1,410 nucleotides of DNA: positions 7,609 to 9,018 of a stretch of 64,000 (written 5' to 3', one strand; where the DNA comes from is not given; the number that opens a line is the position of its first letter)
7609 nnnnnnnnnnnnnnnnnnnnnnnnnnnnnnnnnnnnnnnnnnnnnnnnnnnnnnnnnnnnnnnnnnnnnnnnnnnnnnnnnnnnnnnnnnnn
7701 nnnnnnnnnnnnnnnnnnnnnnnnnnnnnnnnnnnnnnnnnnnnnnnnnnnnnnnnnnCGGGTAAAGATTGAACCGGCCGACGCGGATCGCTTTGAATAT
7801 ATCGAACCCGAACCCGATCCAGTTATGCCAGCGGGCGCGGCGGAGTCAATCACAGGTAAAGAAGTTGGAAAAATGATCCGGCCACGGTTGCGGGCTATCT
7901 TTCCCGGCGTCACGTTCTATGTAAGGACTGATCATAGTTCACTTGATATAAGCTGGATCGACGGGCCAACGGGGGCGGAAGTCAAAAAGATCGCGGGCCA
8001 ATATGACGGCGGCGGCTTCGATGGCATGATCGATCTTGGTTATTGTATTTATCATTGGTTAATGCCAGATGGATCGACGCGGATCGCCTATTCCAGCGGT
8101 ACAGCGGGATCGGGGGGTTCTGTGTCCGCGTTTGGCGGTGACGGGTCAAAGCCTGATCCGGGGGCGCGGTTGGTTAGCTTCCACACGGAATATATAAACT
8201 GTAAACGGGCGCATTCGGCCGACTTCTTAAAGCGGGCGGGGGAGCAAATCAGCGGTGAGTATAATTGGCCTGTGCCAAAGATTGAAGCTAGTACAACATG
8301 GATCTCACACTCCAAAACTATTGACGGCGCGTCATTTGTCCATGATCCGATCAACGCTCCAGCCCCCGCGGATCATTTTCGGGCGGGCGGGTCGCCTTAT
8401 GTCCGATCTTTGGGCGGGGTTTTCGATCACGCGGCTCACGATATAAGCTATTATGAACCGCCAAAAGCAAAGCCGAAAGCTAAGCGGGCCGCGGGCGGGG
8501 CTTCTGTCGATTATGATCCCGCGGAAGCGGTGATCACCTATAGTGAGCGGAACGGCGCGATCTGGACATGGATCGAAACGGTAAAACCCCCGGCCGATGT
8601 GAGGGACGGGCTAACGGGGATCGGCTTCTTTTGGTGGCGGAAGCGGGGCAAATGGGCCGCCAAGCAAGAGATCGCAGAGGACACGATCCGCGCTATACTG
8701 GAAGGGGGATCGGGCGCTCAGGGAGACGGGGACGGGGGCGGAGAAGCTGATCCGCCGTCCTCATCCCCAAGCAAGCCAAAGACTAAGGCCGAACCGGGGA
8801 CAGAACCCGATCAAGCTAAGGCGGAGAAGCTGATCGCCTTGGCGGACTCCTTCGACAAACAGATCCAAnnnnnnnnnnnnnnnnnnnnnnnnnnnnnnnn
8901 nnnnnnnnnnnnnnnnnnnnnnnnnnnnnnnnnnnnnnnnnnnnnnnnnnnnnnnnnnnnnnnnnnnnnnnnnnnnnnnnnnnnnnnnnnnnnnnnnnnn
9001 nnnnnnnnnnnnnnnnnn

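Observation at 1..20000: Steep GATC density gradient from the left end, in a phage that encodes three DNA methyltransferases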

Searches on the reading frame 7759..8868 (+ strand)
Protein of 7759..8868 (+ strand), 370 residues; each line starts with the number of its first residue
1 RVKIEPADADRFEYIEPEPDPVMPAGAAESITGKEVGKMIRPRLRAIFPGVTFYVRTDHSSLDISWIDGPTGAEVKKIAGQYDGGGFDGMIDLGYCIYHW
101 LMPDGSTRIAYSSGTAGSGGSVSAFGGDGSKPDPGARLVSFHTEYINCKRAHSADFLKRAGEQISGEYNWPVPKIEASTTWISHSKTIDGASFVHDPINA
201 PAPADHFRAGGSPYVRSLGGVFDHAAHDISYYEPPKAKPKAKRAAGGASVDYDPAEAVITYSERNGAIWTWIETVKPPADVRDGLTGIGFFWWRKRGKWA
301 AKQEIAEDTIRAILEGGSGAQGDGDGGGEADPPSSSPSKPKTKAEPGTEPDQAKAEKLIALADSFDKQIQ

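Call 96: find_homologous_proteins(query=window:7759-8868:+, max_evalue=0.001)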
Query window:7759-8868:+ (370 aa): 21 proteins with E <= 0.001 among 8000 candidates.
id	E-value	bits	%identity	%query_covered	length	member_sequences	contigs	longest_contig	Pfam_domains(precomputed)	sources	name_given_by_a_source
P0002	4.4e-48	182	100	24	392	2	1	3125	PF05175.21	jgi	-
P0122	3.3e-29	120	39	46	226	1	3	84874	PF18847.7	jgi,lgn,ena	-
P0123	1.4e-27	115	44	38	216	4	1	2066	PF18847.7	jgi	jgi:Large polyvalent protein associated domain 29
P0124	1.6e-27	115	44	36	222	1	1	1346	PF18847.7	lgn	-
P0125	7.4e-27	112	38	48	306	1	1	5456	PF18847.7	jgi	jgi:hypothetical protein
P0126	4.2e-26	110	42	39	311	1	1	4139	PF18847.7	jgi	jgi:hypothetical protein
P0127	5.4e-24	103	46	38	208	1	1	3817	PF18847.7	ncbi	-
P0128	2.4e-23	101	41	40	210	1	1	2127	PF18847.7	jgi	jgi:Large polyvalent protein associated domain 29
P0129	1.0e-22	99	38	48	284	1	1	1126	PF18847.7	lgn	-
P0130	1.4e-22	98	42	33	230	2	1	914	PF18847.7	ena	-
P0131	2.9e-20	91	38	41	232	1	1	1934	PF18847.7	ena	-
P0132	4.8e-20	90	37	41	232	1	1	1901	PF18847.7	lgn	-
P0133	3.1e-19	87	36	38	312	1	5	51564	PF18847.7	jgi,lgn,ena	-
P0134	5.6e-19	86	29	76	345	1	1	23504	PF18847.7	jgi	-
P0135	6.2e-19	86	40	36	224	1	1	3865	PF18847.7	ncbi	-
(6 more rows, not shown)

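Call 99: find_encoding_contigs(protein=P0122, flank=10000, max_places=2)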
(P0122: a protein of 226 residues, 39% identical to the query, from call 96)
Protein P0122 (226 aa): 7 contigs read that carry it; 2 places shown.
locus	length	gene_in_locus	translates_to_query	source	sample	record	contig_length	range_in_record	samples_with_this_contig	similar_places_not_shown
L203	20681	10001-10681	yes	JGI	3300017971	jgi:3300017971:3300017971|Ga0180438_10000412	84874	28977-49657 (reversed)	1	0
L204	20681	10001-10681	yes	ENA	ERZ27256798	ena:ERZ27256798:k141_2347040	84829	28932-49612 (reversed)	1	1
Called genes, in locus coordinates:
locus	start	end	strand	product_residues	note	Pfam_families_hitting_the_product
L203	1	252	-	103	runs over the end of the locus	-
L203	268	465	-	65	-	-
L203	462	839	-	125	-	-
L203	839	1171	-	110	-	-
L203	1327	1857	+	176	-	-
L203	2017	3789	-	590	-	PF04233:Phage_Mu_F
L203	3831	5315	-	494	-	PF04860:Phage_portal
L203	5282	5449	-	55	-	-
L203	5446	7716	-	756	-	PF14890:Intein_splicing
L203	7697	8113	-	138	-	-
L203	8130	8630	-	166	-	PF02592:Vut_1 (weak)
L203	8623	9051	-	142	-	PF00156:Pribosyltran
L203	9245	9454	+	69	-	-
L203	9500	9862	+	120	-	-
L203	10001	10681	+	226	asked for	PF18847:LPD29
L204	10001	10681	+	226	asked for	PF18847:LPD29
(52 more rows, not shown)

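Call 103: predict_structure(alignment_id=A3)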
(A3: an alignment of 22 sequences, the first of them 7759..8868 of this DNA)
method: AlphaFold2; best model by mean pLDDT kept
length: 370 residues; sequences in the alignment: 22
mean_pLDDT: 82.5   pTM: 0.62
mean pLDDT of the five models: 82.5, 81.6, 80.8, 79.9, 78.8
residues with pLDDT >= 90: 208; 70-90: 81; 50-70: 41; < 50: 40
segments of 3 or more residues with pLDDT < 50: 242-244, 318-333, 335-349
pLDDT, mean of each block of 10 residues (from residue 1): 60 77 87 96 95 92 96 97 91 92 94 90 84 96 94 97 94 95 88 81 56 69 94 81 51 92 95 91 93 94 95 73 36 38 40 81 77
secondary structure, 60 per line:
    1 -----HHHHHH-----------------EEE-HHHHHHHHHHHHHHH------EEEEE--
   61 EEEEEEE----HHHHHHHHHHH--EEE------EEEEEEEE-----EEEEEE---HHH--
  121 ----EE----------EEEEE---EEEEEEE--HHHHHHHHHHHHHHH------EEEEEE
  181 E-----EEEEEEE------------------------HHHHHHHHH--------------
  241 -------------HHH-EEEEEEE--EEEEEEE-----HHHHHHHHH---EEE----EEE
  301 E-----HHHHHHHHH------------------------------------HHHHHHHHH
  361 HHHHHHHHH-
elements in order: H6-11 E29-31 H33-47 E54-58 E61-67 H72-82 E85-87 E94-101 E107-112 E137-141 E145-151 H154-168 E175-181 E187-193 H218-226 E258-264 E267-273 H279-287 E291-293 E298-301 H307-315 H352-369

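Call 105: fold_search(model_id=the predicted structure, library=pdb)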
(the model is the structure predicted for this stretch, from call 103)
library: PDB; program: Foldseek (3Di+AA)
matches with E <= 10: 284; with E <= 0.001: 0
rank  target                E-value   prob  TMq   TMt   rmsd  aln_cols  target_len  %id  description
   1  6vlz_p                3.8e-01  0.18  0.13  0.23  25.6       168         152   10  Structure of the human mitochondrial ribosome-EF-G1 complex (ClassI) (released 2020-08-05)
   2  9h6y_o                4.3e-01  0.84  0.13  0.30   3.5        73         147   11  Late-stage 48S Initiation Complex (LS48S IC) guided by the trans-RNA (released 2025-12-10)
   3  5jlt_A                6.8e-01  0.44  0.12  0.29   4.8        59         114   19  The crystal structure of the bacteriophage T4 MotA C-terminal domain in complex with dsDNA reveals a novel protein-DNA (released 2017-05-03)
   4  6vhh_A                8.0e-01  0.07  0.11  0.03  14.8       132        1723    6  Human Teneurin-2 and human Latrophilin-3 binary complex (released 2020-06-03)
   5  9g2f_A                8.5e-01  0.03  0.09  0.03  15.0       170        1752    8  Mouse Teneurin2 dimer variant A1B1 (released 2026-01-21)
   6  5jlt_C                1.1e+00  0.30  0.12  0.30   4.7        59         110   19  The crystal structure of the bacteriophage T4 MotA C-terminal domain in complex with dsDNA reveals a novel protein-DNA (released 2017-05-03)
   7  7bam_A                1.1e+00  0.04  0.10  0.03  15.8       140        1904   13  human Teneurin4 WT C2 (released 2021-12-01)
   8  2n3f_MODEL_1_A        1.2e+00  0.06  0.10  0.20  15.5       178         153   10  Solution structure of both dsRBDs of DRB4 along with linker (viz. DRB4(1-153)) (released 2016-09-07)
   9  9iho_C                1.3e+00  0.05  0.10  0.14  13.9       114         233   10  Open state without NUQM and without flavoprotein (classification state 4) of Pichia pastoris mitochondrial complex I i (released 2025-10-15)
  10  7zm7_G                1.4e+00  0.04  0.10  0.13  16.3       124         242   11  CryoEM structure of mitochondrial complex I from Chaetomium thermophilum (inhibited by DDM) (released 2022-11-30)
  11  8g5y_SD               1.4e+00  0.03  0.10  0.15  27.3       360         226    7  mRNA decoding in human is kinetically and structurally distinct from bacteria (IC state) (released 2023-04-19)
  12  4bsz_A                1.5e+00  0.03  0.11  0.19  27.3       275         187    7  Crystal Structure of the Yeast Ribosomal Protein Rps3 in Complex with its Chaperone Yar1 (released 2013-09-04)
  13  4z2c_B                1.7e+00  0.25  0.12  0.10   4.5        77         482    9  Quinolone(Moxifloxacin)-DNA cleavage complex of gyrase from S. pneumoniae (released 2016-09-14)
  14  7oyc_D2               1.7e+00  0.04  0.11  0.18  26.8       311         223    8  Cryo-EM structure of the Xenopus egg 80S ribosome (released 2022-07-20)
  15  4q05_A                1.8e+00  0.25  0.06  0.07   3.1        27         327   15  Crystal structure of an esterase E25 (released 2014-06-04)
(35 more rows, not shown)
